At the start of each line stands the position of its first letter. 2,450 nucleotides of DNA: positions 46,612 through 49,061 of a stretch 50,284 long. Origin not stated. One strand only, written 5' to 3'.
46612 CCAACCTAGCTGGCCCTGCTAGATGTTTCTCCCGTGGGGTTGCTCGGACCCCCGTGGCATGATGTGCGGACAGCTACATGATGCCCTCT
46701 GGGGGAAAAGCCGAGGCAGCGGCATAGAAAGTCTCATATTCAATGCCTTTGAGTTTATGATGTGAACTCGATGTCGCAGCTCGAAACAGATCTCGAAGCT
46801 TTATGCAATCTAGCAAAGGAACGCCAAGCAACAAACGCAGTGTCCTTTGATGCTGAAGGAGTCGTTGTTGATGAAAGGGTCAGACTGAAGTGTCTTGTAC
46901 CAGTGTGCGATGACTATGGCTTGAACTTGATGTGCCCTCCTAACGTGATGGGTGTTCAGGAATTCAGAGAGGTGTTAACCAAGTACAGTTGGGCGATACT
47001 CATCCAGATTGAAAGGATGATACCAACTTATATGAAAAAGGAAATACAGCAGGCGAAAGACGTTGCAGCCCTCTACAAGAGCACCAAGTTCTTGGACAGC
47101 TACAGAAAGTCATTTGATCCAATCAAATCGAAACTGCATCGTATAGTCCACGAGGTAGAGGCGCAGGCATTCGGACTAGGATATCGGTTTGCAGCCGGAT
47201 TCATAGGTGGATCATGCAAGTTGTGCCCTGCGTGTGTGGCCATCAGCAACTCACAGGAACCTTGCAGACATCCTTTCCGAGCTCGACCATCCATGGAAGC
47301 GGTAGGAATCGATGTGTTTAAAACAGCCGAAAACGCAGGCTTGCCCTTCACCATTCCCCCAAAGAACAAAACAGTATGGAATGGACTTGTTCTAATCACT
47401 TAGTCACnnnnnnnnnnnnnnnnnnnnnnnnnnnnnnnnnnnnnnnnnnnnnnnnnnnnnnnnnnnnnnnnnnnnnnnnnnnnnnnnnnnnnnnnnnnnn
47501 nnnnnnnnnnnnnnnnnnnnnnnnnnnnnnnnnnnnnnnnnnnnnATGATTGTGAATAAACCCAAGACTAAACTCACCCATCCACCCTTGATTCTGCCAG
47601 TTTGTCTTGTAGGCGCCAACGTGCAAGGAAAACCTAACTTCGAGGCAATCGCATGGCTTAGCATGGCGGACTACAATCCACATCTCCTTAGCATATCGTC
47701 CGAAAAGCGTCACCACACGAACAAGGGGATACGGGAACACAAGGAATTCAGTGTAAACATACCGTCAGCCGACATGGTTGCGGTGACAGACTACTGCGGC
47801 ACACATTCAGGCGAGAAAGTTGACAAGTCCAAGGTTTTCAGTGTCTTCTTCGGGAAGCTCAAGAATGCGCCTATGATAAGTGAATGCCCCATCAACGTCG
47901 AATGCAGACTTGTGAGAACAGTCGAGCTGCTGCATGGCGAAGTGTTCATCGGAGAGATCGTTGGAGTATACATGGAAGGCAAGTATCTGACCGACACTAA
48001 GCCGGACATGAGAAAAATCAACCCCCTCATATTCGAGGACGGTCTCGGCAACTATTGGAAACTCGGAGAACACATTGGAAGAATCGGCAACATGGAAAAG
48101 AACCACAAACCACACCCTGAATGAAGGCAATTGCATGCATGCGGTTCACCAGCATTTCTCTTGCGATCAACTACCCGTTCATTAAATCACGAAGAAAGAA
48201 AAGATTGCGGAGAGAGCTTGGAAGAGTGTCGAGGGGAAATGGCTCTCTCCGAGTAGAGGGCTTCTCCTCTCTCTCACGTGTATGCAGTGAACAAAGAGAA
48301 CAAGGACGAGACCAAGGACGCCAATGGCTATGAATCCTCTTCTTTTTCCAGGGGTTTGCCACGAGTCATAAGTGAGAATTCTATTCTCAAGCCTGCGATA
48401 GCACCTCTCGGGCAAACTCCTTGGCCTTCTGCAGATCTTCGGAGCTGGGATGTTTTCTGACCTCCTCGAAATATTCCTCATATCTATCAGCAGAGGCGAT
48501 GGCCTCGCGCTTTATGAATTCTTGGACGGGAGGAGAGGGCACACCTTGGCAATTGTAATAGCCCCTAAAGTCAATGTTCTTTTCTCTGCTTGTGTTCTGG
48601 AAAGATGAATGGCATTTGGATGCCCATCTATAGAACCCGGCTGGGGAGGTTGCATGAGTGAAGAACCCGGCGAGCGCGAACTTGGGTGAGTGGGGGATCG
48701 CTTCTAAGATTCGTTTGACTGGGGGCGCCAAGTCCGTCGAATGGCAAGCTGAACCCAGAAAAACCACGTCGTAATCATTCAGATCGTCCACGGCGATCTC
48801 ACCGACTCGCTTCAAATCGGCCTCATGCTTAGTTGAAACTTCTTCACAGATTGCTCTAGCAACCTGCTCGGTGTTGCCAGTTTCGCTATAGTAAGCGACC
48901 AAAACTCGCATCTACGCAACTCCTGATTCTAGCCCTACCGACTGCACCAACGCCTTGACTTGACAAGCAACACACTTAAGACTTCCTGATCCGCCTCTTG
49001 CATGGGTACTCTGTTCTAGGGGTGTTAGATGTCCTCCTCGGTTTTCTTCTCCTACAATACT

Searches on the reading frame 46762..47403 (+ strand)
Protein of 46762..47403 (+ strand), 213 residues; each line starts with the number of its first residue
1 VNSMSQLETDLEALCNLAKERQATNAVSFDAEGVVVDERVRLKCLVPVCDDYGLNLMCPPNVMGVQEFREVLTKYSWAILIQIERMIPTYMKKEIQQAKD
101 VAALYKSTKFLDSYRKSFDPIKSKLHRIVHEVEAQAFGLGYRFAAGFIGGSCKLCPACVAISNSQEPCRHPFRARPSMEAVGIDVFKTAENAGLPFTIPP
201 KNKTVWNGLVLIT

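Call 17: search_protein_families(library=pfam, proteins=[window:46762-47403:+], max_evalue=0.001)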
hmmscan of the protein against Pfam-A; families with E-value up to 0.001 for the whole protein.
window:46762-47403:+ (213 aa): 1 family
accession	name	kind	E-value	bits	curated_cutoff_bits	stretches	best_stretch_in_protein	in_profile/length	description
PF10050.14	DUF2284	-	4.4e-44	150.5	25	1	29-212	3-161/161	Predicted metal-binding protein (DUF2284)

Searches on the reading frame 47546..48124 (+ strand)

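Call 17: search_protein_families(library=pfam, proteins=[window:47546-48124:+], max_evalue=0.001)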
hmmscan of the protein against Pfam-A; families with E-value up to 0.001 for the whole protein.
window:47546-48124:+ (192 aa): 1 family
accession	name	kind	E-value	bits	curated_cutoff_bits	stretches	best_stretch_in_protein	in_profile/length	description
PF01613.24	Flavin_Reduct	-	2.8e-23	83.2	27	1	18-146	7-136/153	Flavin reductase like domain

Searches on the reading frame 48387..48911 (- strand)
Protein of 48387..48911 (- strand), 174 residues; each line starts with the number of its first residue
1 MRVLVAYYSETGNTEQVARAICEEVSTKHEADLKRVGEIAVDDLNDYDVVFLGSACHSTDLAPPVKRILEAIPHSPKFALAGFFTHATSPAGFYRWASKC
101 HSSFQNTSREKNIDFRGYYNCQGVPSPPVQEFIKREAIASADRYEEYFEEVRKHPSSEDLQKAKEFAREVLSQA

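Call 17: search_protein_families(library=pfam, proteins=[window:48387-48911:-], max_evalue=0.001)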
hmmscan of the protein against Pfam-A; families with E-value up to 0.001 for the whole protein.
window:48387-48911:- (174 aa): 3 families
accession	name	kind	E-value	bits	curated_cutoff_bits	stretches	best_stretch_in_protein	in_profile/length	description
PF12641.12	Flavodoxin_3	-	1e-17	64.9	27.5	1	4-167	1-159/160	Flavodoxin domain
PF00258.30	Flavodoxin_1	-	5.2e-08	33.6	25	1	5-101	1-110/143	Flavodoxin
PF12724.12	Flavodoxin_5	-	2.8e-07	31.4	27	1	4-67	1-64/145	Flavodoxin domain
